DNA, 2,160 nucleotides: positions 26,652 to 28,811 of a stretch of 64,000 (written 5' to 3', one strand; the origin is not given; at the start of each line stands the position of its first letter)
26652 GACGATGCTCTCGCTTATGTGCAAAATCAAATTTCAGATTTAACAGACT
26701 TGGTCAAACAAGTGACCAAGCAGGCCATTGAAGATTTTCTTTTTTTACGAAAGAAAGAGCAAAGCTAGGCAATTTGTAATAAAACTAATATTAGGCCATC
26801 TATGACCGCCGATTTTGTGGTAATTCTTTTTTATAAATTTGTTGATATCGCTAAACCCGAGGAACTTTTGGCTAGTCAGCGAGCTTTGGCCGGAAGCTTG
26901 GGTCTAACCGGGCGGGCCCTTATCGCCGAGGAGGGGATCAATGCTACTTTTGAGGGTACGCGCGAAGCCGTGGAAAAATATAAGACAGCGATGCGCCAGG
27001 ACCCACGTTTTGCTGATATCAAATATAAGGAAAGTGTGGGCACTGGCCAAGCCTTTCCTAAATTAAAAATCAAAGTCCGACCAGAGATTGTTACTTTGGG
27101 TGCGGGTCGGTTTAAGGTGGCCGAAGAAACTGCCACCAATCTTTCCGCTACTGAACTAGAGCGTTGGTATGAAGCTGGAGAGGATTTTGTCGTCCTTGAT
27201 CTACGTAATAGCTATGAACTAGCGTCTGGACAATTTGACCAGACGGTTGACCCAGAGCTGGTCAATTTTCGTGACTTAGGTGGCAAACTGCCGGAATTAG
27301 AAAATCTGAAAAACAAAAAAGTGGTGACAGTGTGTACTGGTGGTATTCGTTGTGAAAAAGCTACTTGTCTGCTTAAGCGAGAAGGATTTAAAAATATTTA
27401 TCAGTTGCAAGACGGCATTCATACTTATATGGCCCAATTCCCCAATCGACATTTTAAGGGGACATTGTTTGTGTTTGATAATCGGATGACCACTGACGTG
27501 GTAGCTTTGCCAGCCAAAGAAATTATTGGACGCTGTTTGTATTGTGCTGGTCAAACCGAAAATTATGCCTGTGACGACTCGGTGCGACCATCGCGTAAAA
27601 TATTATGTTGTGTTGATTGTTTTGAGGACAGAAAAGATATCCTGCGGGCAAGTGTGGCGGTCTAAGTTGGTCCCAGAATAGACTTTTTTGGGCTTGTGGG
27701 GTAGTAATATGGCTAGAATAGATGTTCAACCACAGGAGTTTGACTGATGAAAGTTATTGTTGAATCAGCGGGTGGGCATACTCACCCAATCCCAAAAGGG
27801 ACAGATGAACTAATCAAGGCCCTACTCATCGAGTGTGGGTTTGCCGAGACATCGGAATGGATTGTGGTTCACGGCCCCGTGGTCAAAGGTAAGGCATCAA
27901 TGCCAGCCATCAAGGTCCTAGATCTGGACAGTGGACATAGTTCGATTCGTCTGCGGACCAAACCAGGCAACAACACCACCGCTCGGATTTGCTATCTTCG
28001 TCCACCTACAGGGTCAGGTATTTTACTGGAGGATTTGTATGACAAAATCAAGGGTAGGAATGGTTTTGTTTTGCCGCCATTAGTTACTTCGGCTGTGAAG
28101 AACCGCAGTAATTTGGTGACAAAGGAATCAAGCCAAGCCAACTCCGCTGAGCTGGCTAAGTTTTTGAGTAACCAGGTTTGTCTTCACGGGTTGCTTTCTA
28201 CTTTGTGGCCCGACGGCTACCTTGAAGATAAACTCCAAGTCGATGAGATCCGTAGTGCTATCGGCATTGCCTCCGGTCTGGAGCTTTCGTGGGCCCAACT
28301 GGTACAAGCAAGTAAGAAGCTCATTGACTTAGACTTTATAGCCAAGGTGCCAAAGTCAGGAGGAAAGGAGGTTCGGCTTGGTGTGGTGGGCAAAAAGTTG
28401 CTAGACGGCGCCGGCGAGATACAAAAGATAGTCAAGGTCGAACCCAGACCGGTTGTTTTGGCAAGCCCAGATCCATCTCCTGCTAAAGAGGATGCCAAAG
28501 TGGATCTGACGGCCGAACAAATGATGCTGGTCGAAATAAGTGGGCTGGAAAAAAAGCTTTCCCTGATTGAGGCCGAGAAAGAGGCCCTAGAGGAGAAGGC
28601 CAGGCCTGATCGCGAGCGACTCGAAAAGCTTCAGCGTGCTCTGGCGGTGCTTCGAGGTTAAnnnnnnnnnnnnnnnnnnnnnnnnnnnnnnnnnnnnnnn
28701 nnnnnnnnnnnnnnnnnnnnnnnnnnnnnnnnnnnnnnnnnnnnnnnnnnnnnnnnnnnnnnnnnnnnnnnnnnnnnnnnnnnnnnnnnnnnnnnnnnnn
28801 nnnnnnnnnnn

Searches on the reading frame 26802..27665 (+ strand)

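Call 16: search_protein_families(library=pfam, proteins=[window:26802-27665:+], max_evalue=0.01)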
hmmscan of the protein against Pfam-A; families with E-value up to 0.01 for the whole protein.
window:26802-27665:+ (287 aa): 4 families
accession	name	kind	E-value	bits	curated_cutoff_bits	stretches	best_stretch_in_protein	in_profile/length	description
PF17773.7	UPF0176_N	-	1.9e-26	92.7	26.2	1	6-96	2-92/92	UPF0176 acylphosphatase like domain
PF12368.13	Rhodanese_C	-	5.9e-08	33.4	26.9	1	219-278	1-58/66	Rhodanase C-terminal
PF00581.25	Rhodanese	-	1.8e-07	31.9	22.2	1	115-210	1-100/102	Rhodanese-like domain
PF04940.18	BLUF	-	0.00086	19.8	25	1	19-75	19-75/92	Sensors of blue-light using FAD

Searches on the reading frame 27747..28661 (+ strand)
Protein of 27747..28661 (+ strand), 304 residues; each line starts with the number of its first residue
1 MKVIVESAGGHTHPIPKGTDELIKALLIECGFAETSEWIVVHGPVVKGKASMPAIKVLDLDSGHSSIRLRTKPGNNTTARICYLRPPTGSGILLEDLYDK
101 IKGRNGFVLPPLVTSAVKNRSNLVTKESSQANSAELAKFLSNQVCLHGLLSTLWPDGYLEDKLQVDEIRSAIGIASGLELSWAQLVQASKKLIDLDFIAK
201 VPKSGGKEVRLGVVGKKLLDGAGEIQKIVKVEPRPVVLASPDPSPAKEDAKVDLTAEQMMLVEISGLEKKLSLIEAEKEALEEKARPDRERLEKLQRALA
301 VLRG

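Call 16: search_protein_families(library=pfam, proteins=[window:27747-28661:+], max_evalue=0.01)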
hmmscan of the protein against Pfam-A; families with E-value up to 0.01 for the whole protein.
window:27747-28661:+ (304 aa): 0 families

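Call 19: find_encoding_contigs(protein=window:27747-28661:+, flank=3000, max_places=10)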
Protein window:27747-28661:+ (304 aa): 6 contigs read that carry it; 2 places shown.
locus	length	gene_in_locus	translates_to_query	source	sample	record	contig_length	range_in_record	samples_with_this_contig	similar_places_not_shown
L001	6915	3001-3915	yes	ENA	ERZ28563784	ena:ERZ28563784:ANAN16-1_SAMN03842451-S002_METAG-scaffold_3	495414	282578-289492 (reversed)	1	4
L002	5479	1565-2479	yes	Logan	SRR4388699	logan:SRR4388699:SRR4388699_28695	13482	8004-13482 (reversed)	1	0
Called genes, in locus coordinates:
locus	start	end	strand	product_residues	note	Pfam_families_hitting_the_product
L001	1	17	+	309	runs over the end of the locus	PF03881:Fructosamin_kin (weak), PF01636:APH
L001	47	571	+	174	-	PF04229:GrpB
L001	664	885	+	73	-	-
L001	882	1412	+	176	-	-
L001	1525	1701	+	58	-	-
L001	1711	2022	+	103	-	PF18908:DUF5663 (weak)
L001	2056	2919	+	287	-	PF17773:UPF0176_N, PF00581:Rhodanese, PF12368:Rhodanese_C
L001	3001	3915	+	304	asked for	-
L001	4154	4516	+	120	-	-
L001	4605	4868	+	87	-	-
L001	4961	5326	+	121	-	-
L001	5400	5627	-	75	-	PF04070:DUF378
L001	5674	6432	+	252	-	PF04264:YceI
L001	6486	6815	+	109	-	-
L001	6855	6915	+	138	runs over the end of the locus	-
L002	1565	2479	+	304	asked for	-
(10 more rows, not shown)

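Call 22: find_related_loci(query=window:27747-28661:+, collection=genome_contigs, flank=10000)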
Query window:27747-28661:+ (304 aa) in genome_contigs; peptide patterns used: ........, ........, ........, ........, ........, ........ (x = any residue, [..] = any of these).
262 stretches matched a pattern, but none encodes a relative of the query by tblastn (E <= 1e-3).

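Call 23: find_homologous_proteins(query=window:27747-28661:+)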
Query window:27747-28661:+ (304 aa): 1 proteins with E <= 0.001 among 3858 candidates.
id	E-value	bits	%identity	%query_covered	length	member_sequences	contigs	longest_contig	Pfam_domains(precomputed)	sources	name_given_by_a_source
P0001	1.0e-191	654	100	100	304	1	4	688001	-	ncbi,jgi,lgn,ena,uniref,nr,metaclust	ncbi:MAG: hypothetical protein A2571_02300 [Candidatus Vogelbacteria bacterium RIFOXYD1_FULL_44_32]|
